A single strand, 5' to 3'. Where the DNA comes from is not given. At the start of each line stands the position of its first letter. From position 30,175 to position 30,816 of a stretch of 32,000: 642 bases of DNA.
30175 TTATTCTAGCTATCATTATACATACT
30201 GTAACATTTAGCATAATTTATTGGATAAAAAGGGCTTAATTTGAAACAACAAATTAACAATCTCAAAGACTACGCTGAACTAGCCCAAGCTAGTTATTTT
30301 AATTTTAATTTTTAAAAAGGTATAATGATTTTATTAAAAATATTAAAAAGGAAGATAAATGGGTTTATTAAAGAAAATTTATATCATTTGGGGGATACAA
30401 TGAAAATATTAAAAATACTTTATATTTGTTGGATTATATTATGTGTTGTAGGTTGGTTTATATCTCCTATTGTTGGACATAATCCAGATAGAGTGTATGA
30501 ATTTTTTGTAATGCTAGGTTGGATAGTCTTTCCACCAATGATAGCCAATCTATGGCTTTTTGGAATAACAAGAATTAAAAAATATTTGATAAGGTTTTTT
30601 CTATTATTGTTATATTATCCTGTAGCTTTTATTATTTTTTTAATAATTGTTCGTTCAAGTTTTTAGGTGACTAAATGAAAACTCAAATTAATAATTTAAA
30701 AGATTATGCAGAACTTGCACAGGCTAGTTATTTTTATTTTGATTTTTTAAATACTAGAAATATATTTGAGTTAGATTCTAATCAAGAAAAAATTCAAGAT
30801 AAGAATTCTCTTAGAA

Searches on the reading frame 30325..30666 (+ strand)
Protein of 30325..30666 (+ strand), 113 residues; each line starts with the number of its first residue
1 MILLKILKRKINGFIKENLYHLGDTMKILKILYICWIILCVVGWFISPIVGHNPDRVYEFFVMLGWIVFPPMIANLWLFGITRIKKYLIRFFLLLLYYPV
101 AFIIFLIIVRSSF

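Call 5: search_protein_families(library=pfam, proteins=[window:30325-30666:+], max_evalue=0.01)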
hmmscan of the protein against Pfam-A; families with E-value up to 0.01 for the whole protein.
window:30325-30666:+ (113 aa): 0 families

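Call 8: search_protein_families(library=ncbifam, proteins=[window:30325-30666:+], max_evalue=0.1)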
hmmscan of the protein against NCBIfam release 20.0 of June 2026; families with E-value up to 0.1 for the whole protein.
window:30325-30666:+ (113 aa): 1 family
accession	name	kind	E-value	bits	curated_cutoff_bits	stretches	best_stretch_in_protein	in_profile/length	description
NF010229.0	PRK13682.1-4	equivalog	0.092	12.8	52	1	23-46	25-48/53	hypothetical protein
